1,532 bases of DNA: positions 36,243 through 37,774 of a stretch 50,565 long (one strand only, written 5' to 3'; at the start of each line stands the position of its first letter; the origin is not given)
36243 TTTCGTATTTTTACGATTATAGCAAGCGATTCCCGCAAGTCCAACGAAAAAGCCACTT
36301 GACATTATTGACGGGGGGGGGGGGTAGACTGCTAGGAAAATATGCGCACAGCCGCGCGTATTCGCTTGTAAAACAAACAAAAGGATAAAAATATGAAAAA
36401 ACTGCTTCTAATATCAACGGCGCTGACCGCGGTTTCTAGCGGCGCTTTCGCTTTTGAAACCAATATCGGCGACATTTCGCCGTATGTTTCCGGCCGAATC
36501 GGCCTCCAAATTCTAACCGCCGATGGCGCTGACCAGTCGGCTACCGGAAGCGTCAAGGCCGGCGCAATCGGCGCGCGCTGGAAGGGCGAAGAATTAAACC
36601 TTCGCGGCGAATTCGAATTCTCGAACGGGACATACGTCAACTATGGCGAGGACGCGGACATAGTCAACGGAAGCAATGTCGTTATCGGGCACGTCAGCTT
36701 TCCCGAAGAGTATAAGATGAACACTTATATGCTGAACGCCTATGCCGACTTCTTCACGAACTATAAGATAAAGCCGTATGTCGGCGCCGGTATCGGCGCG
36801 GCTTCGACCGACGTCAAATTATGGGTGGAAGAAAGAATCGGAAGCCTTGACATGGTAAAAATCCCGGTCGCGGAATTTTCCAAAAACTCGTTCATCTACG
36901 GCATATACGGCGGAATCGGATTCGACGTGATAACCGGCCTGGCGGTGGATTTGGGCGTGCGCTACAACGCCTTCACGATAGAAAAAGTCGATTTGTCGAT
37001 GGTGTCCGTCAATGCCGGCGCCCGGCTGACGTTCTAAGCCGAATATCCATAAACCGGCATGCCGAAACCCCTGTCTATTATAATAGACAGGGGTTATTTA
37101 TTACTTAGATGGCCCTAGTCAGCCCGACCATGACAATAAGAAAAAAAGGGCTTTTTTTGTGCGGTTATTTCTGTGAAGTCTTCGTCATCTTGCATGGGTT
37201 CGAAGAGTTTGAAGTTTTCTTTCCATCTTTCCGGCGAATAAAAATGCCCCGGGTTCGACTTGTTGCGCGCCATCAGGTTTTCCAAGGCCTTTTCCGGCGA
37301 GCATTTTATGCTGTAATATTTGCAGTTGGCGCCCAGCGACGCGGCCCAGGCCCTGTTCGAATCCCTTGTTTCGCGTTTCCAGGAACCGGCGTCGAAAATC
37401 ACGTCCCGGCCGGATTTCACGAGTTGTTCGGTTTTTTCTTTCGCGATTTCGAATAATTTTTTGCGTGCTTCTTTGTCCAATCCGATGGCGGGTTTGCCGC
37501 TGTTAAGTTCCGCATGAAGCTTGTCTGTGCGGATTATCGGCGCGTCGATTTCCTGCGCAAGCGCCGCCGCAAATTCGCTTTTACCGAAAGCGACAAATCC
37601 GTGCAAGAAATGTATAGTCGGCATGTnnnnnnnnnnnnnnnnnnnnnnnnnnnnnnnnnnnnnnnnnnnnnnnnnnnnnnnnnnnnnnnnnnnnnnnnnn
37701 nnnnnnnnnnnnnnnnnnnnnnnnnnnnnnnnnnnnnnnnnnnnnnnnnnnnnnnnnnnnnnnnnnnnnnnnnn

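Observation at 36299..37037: G12 tract in the promoter spacer of an outer-membrane beta-barrel gene: likely phase variation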

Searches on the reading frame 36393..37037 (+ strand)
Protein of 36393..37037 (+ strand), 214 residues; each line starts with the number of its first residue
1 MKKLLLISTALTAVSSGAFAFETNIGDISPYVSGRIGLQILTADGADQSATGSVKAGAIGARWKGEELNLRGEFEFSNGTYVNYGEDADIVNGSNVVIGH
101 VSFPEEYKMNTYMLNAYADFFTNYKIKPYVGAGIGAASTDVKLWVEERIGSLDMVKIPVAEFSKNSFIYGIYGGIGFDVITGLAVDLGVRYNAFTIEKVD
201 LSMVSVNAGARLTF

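Call 4: search_protein_families(library=pfam, proteins=[window:36393-37037:+], max_evalue=0.01)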
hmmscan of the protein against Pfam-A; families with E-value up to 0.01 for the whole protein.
window:36393-37037:+ (214 aa): 4 families
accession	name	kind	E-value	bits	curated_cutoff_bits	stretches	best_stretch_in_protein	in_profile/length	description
PF02462.21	Opacity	-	1.2e-08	35.5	21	1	114-214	34-126/126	Opacity family porin protein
PF13505.12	OMP_b-brl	-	2.1e-08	35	28.7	1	8-211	3-174/175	Outer membrane protein beta-barrel domain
PF01617.23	Surface_Ag_2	-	0.00018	21.5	22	0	110-141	136-168/247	Surface antigen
PF24653.1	Phage_OMP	-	0.0099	16.5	27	0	21-77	49-101/122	Cyanophage outer membrane protein like beta barrel domain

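Call 8: find_encoding_contigs(protein=window:36393-37037:+, flank=3000, max_places=10)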
Protein window:36393-37037:+ (214 aa): 1 contig read that carries it; 1 place shown.
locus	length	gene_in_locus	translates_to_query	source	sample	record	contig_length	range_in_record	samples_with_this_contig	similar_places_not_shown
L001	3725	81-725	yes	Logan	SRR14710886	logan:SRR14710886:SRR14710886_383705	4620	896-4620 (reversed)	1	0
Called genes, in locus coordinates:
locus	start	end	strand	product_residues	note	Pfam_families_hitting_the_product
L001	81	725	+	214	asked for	PF13505:OMP_b-brl, PF02462:Opacity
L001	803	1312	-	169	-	PF13671:AAA_33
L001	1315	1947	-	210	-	-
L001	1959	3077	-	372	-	PF00691:OmpA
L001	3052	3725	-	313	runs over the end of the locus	-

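Call 12: find_homologous_proteins(query=window:36393-37037:+, max_evalue=0.001)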
Query window:36393-37037:+ (214 aa): 7 proteins with E <= 0.001 among 736 candidates.
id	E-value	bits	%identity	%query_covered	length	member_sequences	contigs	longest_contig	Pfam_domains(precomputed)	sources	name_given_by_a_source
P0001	1.3e-133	461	100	100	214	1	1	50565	PF13505.13,PF02462.21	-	-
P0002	6.3e-9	54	31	100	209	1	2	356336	PF01617.25,PF13505.13,PF01389.24,PF02462.21,PF03922.21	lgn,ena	-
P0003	6.3e-5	41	32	60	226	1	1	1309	PF01617.25,PF13505.13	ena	-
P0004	8.9e-5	40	31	60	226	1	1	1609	PF01617.25,PF13505.13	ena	-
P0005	1.1e-4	40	32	60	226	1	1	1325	PF01617.25,PF13505.13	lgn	-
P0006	1.9e-4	39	30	100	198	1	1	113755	PF01617.25,PF13505.13,PF02462.21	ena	-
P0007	2.2e-4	39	34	64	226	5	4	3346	PF01617.25,PF13505.13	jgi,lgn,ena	jgi:opacity protein-like surface antigen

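Call 21: find_encoding_contigs(protein=P0002, flank=3000, max_places=4)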
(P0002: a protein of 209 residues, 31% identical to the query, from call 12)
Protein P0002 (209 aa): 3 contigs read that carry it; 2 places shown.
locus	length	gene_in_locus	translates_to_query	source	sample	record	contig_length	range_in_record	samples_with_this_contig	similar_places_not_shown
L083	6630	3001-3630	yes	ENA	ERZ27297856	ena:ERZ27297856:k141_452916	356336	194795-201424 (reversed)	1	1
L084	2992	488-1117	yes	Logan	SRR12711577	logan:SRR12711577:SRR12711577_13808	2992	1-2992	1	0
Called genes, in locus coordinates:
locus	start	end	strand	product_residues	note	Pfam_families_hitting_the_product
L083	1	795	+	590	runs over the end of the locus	PF20172:DUF6538, PF00589:Phage_integrase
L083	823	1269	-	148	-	-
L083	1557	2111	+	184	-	PF00239:Resolvase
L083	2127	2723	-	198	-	PF00239:Resolvase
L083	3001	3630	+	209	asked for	PF13505:OMP_b-brl, PF01389:OmpA_membrane (faint), PF01617:Surface_Ag_2, PF02462:Opacity, PF03922:OmpW (weak)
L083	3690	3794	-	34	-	-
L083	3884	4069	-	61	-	-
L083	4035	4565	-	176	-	PF20331:DUF6626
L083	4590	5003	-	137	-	-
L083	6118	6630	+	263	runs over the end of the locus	-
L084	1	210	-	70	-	?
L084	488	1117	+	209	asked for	PF13505:OMP_b-brl, PF01389:OmpA_membrane (faint), PF01617:Surface_Ag_2, PF02462:Opacity, PF03922:OmpW (weak)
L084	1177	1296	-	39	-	-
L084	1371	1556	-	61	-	-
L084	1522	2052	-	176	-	PF20331:DUF6626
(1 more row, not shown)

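Call 41: search_solved_structures(query=window:36393-37037:+, max_evalue=1)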
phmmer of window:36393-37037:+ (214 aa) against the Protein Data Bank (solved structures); distinct sequences matched with E-value up to 1: 3.
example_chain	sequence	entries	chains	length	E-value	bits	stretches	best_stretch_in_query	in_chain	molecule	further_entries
2maf_A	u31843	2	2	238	0.0021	21.1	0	169-194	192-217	Opacity protein opA60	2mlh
8qwq_A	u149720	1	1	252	0.0026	20.8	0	169-194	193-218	Opacity protein opA60 (Fragment)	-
1p4t_A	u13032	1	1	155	0.023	17.7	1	106-199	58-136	outer membrane protein NspA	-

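Call 42: search_protein_families(library=ncbifam, proteins=[window:36393-37037:+], max_evalue=0.001)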
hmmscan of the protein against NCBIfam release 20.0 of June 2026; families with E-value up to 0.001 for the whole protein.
window:36393-37037:+ (214 aa): 1 family
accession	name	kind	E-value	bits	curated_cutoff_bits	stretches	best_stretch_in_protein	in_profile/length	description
NF052636.1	Rick_Adr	subfamily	6.8e-09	35.6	210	1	1-192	1-187/224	adhesin Adr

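Call 45: find_encoding_contigs(protein=P0006, flank=2000, max_places=3)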
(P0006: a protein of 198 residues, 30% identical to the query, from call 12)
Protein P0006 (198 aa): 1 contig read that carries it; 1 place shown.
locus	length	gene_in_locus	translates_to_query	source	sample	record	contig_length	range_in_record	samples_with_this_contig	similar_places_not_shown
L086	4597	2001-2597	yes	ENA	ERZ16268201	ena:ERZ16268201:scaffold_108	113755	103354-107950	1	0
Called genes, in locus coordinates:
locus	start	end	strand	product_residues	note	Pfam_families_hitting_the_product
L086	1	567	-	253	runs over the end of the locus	PF13512:TPR_18, PF13525:YfiO, PF13174:TPR_6 (faint), PF13432:TPR_16 (faint)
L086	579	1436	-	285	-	PF03331:LpxC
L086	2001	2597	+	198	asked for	PF13505:OMP_b-brl, PF02462:Opacity, PF01617:Surface_Ag_2 (weak)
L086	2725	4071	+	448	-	PF02878:PGM_PMM_I, PF02879:PGM_PMM_II, PF02880:PGM_PMM_III, PF00408:PGM_PMM_IV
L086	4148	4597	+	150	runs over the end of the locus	-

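Call 46: find_encoding_contigs(protein=P0007, flank=2000, max_places=4)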
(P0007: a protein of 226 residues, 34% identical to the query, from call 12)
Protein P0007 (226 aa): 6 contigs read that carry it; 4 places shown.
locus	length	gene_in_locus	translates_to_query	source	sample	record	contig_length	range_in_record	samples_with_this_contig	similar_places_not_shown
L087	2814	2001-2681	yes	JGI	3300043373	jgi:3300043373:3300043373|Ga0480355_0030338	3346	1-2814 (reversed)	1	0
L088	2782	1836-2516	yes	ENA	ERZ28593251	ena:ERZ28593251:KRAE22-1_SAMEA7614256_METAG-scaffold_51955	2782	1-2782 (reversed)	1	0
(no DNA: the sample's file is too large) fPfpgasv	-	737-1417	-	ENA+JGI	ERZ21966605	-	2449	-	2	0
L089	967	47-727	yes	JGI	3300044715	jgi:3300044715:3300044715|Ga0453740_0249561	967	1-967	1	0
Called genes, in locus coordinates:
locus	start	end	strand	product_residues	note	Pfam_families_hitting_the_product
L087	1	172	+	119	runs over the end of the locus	-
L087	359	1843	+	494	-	PF13505:OMP_b-brl (weak)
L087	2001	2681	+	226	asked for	PF13505:OMP_b-brl, PF01617:Surface_Ag_2 (weak)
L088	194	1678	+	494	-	PF13505:OMP_b-brl (weak)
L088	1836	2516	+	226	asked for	PF13505:OMP_b-brl, PF01617:Surface_Ag_2 (weak)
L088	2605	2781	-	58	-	?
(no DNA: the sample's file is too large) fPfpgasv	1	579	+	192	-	?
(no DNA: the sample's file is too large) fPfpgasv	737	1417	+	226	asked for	PF13505:OMP_b-brl, PF01617:Surface_Ag_2 (weak)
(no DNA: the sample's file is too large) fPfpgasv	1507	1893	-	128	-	PF16747:Adhesin_E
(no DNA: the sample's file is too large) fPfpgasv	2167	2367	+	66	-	-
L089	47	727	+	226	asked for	PF13505:OMP_b-brl, PF01617:Surface_Ag_2 (weak)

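Call 52: search_protein_representatives(protein=window:36393-37037:+)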
Query: 214 residues. Proteins with E-value up to 0.001 (for the whole library): 216; up to 1e-10: 31; up to 1e-30: 2. The best 150 are listed.
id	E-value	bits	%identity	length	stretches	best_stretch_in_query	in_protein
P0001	4.0e-134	461.0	100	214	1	1-214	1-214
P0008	2.2e-47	177.8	50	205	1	2-214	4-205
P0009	3.4e-30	121.7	44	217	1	28-214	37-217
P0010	9.8e-28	113.6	37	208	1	3-214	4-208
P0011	1.8e-27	112.8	38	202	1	1-214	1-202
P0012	4.6e-24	101.6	42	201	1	3-214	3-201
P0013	8.0e-24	100.9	38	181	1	28-214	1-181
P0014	1.4e-21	93.5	36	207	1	8-214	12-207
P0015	4.6e-20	88.6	33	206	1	12-204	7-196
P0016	5.0e-20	88.5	35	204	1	14-214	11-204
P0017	3.1e-19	85.9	34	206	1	5-214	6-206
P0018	9.4e-19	84.3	33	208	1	10-214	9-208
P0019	8.4e-18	81.2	32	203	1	1-214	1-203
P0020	2.1e-16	76.6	32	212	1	2-214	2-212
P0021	2.3e-16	76.5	39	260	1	12-214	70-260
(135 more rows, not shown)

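Call 53: find_encoding_contigs(protein=P0008, flank=3000, max_places=6)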
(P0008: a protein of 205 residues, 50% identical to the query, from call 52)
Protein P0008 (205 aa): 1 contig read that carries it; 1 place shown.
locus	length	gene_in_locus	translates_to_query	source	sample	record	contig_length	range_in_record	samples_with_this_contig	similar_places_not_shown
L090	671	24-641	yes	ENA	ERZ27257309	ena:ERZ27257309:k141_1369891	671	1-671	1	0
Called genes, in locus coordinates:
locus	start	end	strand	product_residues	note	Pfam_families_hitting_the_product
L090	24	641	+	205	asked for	PF13505:OMP_b-brl, PF02462:Opacity (faint)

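Call 55: find_encoding_contigs(protein=P0009, flank=3000, max_places=6)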
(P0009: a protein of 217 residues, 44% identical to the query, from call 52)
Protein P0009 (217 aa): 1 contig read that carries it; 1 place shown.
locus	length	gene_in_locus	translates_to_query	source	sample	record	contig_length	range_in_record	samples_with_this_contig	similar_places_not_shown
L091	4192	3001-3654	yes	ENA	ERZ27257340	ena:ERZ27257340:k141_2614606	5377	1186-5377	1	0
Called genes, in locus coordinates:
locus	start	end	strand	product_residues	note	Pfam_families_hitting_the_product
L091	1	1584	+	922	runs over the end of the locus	?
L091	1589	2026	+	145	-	PF01337:Barstar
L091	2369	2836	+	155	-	-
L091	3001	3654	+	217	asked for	PF13505:OMP_b-brl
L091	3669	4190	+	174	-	?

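Call 65: predict_structure(alignment_id=A1)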
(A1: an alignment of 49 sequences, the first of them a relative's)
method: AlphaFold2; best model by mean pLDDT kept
length: 214 residues; sequences in the alignment: 49
mean_pLDDT: 92.2   pTM: 0.82
mean pLDDT of the five models: 92.2, 92.1, 91.8, 91.1, 90.8
residues with pLDDT >= 90: 176; 70-90: 21; 50-70: 17; < 50: 0
segments of 3 or more residues with pLDDT < 50: none
pLDDT, mean of each block of 10 residues (from residue 1): 68 60 80 98 96 98 95 98 92 90 96 98 95 98 93 92 98 97 96 97 98 94
secondary structure, 60 per line:
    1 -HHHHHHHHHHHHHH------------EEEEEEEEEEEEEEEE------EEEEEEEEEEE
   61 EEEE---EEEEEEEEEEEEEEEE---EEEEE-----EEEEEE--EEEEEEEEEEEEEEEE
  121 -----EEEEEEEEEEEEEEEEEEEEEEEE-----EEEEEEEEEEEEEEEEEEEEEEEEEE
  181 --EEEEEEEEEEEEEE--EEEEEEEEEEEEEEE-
elements in order: H2-15 E28-43 E50-64 E68-83 E87-91 E97-102 E105-120 E126-149 E155-180 E183-196 E199-213

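Call 68: fold_search(model_id=the predicted structure, library=pdb)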
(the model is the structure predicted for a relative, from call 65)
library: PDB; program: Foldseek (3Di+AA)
matches with E <= 10: 1215; with E <= 0.001: 131
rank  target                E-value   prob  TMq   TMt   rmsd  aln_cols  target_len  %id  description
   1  1p4t                  7.3e-10  1.00  0.56  0.76   6.2       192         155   19  Crystal structure of Neisserial surface protein A (NspA) (released 2003-07-22)
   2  9nh2_A                2.6e-09  1.00  0.54  0.52   8.3       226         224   16  In situ cryo-EM structure of porin III of the Legionella Dot/Icm T4SS machine (released 2025-09-17)
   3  9fzd_A                3.7e-09  1.00  0.51  0.60   6.5       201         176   12  Structure of OmpA-long in complex with nanobody Nb39 (released 2024-07-17)
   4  1qj9                  1.4e-08  1.00  0.42  0.56   7.1       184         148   16  CRYSTAL STRUCTURE OF THE OUTER MEMBRANE PROTEIN OMPX FROM ESCHERICHIA COLI (released 1999-10-06)
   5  9fzc_A                1.5e-08  1.00  0.52  0.63   7.0       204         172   11  Structure of OmpA-short in complex with nanobody Nb01 (released 2024-07-17)
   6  3qra                  3.2e-08  1.00  0.42  0.54   6.3       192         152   15  The crystal structure of Ail, the attachment invasion locus protein of Yersinia pestis (released 2011-11-23)
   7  3qrc_A                3.8e-08  1.00  0.43  0.55   6.9       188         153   16  The crystal structure of Ail, the attachment invasion locus protein of Yersinia pestis, in complex with the heparin an (released 2011-11-23)
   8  3qrc_B                4.0e-08  1.00  0.43  0.55   6.8       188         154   16  The crystal structure of Ail, the attachment invasion locus protein of Yersinia pestis, in complex with the heparin an (released 2011-11-23)
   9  2m06_MODEL_1_A        2.8e-07  1.00  0.42  0.56   9.5       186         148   13  NMR structure of OmpX in phopspholipid nanodiscs (released 2012-12-12)
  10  2n2l_MODEL_1_A        3.3e-07  1.00  0.40  0.51   9.1       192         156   16  NMR structure of yersinia pestis ail (attachment invasion locus) in decylphosphocholine micelles calculated wi (released 2015-07-22)
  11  1bxw                  2.1e-06  1.00  0.46  0.53   6.3       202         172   11  OUTER MEMBRANE PROTEIN A (OMPA) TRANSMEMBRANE DOMAIN (released 1998-10-14)
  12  3kvn_X                2.8e-06  1.00  0.32  0.14  20.0       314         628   11  Crystal structure of the full-length autotransporter EstA from Pseudomonas aeruginosa (released 2010-01-26)
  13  7xw0_B                3.2e-06  1.00  0.31  0.26  23.6       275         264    8  Crystal structure of pOmpT (released 2023-05-31)
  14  9nh1_B                4.5e-06  1.00  0.43  0.36  21.2       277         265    8  In situ cryo-EM structure of porin I of the Legionella Dot/Icm T4SS machine (released 2025-09-17)
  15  2x56                  6.8e-06  1.00  0.34  0.28  16.3       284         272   12  Yersinia Pestis Plasminogen Activator Pla (Native) (released 2010-07-28)
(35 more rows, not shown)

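Call 74: find_related_loci(query=A3, collection=metagenome_contigs, flank=1500)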
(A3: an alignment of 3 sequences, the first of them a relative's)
Query A3 (214 aa) in metagenome_contigs; peptide patterns used: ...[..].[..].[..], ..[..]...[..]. (x = any residue, [..] = any of these).
235 stretches matched a pattern; 1 encode a relative of the query (tblastn E <= 1e-3); 1 distinct loci.
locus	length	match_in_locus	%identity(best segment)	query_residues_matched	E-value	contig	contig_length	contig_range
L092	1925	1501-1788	30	109-192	1e-8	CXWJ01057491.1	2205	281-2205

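Call 76: search_protein_families(library=phrogs, proteins=[window:36393-37037:+], max_evalue=0.001)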
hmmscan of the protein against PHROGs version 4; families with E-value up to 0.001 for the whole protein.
window:36393-37037:+ (214 aa): 0 families

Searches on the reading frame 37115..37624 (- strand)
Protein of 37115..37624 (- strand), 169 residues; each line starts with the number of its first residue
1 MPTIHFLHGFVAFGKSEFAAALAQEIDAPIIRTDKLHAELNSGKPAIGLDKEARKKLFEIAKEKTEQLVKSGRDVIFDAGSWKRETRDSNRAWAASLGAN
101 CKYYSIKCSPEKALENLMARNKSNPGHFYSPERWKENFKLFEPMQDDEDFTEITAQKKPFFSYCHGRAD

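Call 4: search_protein_families(library=pfam, proteins=[window:37115-37624:-], max_evalue=0.01)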
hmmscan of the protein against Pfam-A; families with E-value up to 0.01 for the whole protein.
window:37115-37624:- (169 aa): 1 family
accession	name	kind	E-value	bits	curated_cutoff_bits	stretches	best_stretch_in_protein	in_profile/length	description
PF13671.12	AAA_33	-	7.8e-17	62.3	27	1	5-128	2-126/143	AAA domain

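Call 42: search_protein_families(library=ncbifam, proteins=[window:37115-37624:-], max_evalue=0.001)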
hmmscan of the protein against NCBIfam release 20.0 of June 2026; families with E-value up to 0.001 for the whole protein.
window:37115-37624:- (169 aa): 3 families
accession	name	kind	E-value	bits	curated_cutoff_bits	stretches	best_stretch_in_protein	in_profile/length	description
TIGR01313.1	therm_gnt_kin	subfamily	1.9e-10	40.7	113.75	1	7-159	3-151/164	gluconokinase, GntK/IdnK-type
NF008583.0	PRK11545.1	equivalog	0.00012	21.6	265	1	4-154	10-155/177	gluconokinase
NF007336.0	PRK09825.1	equivalog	0.00057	19.6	304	1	6-153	7-149/176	gluconokinase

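Call 76: search_protein_families(library=phrogs, proteins=[window:37115-37624:-], max_evalue=0.001)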
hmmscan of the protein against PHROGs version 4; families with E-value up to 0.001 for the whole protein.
window:37115-37624:- (169 aa): 2 families
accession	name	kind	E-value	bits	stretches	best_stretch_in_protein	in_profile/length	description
phrog_505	-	other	1.2e-07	32.5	1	1-123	1-127/295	polynucleotide kinase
phrog_2071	-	other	0.00014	22.7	1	1-119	15-124/282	ATPase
